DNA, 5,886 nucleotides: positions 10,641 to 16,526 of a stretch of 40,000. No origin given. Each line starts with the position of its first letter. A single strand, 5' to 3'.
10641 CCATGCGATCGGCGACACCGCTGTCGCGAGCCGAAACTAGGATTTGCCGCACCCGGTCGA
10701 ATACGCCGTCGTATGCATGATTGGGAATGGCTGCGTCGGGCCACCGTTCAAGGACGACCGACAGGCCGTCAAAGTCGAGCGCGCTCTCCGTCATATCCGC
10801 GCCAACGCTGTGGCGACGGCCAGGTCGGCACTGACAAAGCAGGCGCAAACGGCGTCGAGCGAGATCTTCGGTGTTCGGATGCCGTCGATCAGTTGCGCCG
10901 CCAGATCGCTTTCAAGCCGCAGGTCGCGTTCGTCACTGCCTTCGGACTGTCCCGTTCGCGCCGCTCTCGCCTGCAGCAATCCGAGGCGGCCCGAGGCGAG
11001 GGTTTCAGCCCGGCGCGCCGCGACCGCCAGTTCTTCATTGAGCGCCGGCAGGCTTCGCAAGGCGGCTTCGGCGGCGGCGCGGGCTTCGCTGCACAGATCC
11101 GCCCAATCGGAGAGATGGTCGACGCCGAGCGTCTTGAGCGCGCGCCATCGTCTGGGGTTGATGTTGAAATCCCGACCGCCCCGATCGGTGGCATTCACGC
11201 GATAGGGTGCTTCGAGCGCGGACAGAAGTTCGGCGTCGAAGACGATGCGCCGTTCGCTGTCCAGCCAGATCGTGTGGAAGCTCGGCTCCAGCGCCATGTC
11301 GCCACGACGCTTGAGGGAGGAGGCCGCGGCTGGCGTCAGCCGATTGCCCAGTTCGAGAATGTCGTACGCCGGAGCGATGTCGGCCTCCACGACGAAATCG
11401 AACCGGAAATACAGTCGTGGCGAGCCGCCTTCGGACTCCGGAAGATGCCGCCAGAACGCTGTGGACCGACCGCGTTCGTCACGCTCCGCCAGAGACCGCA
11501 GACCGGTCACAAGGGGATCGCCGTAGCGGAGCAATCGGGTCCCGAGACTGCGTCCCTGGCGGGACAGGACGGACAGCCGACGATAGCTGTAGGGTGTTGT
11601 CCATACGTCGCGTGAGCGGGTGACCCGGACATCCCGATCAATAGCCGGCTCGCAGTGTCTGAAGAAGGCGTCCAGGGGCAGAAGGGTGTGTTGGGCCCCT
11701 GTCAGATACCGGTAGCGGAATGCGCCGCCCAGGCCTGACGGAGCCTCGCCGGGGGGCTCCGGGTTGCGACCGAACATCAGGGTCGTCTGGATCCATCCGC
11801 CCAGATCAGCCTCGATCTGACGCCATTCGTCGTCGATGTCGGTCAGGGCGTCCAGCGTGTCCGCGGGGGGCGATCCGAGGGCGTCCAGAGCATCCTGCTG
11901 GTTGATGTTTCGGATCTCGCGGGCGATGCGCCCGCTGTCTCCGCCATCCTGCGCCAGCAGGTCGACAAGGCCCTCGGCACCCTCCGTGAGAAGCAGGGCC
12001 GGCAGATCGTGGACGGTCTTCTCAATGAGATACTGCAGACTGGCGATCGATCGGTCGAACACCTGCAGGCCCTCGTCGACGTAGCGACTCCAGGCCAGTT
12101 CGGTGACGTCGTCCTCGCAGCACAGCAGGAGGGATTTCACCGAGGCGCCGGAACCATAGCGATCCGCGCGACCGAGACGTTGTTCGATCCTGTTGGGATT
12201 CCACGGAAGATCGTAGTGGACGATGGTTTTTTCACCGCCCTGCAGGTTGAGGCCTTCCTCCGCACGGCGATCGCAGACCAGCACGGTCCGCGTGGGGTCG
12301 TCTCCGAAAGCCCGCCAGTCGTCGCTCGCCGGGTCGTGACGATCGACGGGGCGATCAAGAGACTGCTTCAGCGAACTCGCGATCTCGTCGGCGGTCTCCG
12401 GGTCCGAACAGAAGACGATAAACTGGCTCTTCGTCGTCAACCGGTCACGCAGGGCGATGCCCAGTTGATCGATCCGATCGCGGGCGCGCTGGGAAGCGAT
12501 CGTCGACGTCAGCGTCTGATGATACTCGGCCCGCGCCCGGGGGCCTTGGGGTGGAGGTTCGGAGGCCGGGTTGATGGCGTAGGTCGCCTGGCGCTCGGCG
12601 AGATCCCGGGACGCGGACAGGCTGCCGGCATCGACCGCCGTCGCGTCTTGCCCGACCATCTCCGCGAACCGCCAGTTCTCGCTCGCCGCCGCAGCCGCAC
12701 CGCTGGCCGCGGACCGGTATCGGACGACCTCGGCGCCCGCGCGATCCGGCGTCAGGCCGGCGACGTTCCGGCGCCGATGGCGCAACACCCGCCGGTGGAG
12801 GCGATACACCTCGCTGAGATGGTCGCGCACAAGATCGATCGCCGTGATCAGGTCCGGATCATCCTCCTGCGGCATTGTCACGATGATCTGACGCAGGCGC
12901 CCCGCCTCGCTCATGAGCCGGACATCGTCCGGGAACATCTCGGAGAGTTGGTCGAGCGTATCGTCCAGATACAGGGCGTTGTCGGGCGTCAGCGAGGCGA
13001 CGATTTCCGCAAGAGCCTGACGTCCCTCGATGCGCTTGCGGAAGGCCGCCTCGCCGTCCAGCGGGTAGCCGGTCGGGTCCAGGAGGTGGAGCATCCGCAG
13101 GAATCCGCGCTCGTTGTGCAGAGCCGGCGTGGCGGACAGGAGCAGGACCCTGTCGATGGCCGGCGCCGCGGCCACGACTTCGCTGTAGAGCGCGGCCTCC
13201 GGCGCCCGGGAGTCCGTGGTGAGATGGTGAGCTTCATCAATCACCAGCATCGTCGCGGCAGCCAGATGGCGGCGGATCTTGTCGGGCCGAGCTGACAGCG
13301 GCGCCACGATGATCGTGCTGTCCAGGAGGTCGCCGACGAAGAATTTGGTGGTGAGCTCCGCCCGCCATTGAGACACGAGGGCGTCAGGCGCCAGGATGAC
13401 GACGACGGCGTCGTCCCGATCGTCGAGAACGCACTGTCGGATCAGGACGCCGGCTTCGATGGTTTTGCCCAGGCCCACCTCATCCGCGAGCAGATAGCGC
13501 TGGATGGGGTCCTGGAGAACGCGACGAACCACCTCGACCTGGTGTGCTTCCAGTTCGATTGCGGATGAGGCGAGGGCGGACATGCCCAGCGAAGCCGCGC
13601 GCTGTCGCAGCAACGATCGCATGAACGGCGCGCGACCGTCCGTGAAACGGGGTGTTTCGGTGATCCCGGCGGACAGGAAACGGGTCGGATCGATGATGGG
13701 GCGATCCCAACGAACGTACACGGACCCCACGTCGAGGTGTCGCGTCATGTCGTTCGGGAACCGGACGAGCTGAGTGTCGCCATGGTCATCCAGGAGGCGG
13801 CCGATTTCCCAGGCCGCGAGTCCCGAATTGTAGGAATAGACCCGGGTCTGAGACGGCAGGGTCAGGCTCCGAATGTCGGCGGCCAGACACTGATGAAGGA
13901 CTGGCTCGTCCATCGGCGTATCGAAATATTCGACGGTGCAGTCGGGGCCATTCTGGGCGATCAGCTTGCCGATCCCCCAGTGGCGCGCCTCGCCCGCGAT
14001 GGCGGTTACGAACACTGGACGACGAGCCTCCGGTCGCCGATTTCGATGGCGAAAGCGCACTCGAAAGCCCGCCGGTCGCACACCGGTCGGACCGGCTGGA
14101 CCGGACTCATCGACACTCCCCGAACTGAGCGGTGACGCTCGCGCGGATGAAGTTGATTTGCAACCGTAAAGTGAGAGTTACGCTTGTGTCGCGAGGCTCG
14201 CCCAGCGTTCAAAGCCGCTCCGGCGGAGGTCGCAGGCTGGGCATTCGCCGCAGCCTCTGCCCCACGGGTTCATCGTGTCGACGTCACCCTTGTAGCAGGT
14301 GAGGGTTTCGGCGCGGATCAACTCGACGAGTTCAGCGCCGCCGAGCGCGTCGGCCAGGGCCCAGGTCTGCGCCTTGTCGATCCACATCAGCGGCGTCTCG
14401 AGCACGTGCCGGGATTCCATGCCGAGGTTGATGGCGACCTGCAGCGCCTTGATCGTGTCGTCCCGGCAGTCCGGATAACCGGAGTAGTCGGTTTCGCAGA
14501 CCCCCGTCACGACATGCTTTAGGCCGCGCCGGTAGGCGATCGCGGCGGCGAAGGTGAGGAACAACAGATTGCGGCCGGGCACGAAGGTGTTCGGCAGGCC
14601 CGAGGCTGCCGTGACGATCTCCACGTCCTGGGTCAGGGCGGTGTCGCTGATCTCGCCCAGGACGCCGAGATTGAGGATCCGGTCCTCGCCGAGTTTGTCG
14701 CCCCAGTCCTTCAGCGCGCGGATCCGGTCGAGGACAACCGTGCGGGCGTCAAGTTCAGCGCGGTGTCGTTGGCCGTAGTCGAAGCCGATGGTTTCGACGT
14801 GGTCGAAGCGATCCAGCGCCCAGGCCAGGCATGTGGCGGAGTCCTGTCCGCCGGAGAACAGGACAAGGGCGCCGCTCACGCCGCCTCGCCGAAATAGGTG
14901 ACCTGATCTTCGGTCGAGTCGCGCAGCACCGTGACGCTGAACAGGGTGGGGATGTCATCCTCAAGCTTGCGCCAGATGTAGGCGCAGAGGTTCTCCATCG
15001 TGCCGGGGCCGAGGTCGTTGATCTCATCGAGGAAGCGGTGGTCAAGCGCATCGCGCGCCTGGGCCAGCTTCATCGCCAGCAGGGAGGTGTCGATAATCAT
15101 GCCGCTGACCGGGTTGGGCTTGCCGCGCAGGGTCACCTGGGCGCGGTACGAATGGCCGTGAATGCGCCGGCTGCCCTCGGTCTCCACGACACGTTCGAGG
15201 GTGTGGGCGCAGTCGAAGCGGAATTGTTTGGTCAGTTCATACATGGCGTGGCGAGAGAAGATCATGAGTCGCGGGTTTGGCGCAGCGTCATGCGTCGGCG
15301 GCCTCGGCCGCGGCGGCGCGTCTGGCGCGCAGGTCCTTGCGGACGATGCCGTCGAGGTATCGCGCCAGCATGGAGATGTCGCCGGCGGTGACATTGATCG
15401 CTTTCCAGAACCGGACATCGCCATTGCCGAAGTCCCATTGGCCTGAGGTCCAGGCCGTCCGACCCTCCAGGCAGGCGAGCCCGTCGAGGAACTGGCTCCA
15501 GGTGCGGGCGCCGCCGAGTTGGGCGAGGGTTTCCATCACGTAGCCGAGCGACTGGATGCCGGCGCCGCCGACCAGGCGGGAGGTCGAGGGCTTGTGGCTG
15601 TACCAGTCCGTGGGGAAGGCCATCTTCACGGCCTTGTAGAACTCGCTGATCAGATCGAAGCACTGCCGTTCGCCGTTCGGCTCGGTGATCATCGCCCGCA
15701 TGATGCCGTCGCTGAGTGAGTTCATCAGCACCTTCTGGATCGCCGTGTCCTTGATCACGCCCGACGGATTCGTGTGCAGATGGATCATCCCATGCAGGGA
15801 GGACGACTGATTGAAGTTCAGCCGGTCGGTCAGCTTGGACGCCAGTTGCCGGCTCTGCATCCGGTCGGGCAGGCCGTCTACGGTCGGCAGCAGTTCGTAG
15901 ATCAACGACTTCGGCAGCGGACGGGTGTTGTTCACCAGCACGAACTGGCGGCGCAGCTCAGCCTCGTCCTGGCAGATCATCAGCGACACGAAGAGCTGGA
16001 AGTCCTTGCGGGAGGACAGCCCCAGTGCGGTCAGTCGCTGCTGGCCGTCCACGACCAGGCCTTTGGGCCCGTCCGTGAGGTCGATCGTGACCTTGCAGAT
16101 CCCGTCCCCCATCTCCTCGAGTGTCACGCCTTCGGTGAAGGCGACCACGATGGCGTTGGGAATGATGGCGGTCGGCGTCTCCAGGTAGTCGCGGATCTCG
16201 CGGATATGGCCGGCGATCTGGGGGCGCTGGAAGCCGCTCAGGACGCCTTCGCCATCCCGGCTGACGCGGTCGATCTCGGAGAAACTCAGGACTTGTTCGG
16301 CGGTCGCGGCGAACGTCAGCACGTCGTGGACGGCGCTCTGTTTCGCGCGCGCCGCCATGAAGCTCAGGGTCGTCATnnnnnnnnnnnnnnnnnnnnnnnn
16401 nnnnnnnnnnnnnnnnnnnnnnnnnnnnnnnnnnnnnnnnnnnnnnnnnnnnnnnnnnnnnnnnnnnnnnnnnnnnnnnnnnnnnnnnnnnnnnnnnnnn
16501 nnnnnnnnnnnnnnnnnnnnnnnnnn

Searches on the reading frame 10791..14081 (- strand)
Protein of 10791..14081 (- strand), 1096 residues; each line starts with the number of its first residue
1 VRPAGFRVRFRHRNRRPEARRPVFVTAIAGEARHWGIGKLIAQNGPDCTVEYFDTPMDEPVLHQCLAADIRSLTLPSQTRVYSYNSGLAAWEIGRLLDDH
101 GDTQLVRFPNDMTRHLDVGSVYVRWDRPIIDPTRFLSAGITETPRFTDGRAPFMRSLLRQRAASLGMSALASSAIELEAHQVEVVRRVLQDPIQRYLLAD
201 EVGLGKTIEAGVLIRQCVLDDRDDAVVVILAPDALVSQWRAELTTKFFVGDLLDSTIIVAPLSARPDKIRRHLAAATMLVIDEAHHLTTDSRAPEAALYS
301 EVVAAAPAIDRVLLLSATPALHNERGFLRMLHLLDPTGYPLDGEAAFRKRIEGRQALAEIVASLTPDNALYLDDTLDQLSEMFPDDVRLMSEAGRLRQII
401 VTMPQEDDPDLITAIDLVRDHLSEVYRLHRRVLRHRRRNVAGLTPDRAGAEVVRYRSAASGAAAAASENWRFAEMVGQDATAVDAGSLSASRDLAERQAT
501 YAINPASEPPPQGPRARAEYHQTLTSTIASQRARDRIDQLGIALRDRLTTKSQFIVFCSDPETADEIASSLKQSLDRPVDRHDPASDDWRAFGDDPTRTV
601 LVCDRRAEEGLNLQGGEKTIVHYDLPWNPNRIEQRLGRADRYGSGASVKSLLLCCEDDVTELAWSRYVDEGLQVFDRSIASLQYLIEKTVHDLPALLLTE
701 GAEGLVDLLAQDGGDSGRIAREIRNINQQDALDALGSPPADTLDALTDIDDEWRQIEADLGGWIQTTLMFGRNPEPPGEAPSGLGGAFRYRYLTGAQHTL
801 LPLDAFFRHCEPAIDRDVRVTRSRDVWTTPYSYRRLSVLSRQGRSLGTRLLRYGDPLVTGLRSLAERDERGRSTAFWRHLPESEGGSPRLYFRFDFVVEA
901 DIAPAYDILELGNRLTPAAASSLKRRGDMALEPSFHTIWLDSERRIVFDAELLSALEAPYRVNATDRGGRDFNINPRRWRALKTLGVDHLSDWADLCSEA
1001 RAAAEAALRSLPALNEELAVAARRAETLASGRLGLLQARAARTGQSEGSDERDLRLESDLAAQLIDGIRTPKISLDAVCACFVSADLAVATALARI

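Call 79: search_protein_families(library=pfam, proteins=[window:10791-14081:-])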
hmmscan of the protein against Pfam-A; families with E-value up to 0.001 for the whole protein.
window:10791-14081:- (1096 aa): 4 families
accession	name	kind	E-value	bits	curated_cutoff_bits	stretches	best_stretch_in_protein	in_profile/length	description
PF00176.29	SNF2-rel_dom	-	5.8e-10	39.2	24.9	1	192-246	16-73/290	SNF2-related domain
PF00271.37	Helicase_C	-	3.8e-08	34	23.5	1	549-643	13-110/110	Helicase conserved C-terminal domain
PF04851.21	ResIII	-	4.4e-08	33.6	22.5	1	175-320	2-163/164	Type III restriction enzyme, res subunit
PF00270.35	DEAD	-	3.5e-07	30.5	26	1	180-320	3-161/167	DEAD/DEAH box helicase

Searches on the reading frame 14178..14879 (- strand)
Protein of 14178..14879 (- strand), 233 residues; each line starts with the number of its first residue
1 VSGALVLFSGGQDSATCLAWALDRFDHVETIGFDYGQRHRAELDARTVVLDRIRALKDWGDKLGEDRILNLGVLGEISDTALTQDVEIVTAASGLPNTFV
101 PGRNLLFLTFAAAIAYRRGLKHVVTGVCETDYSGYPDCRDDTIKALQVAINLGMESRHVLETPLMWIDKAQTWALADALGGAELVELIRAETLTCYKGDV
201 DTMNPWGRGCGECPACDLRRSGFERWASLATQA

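Call 79: search_protein_families(library=pfam, proteins=[window:14178-14879:-])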
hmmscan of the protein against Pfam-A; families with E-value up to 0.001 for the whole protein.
window:14178-14879:- (233 aa): 1 family
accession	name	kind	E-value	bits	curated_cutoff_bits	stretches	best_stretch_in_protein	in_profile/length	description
PF06508.19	QueC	-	8.6e-68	228.4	22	1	4-225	2-208/210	Queuosine biosynthesis protein QueC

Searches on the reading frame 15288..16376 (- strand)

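Call 79: search_protein_families(library=pfam, proteins=[window:15288-16376:-])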
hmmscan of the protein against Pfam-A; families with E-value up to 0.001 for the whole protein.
window:15288-16376:- (362 aa): 1 family
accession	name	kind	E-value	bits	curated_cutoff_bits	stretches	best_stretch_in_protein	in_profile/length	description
PF14072.11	DndB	-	6.4e-13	48.9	29.1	1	17-301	11-295/338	DNA-sulfur modification-associated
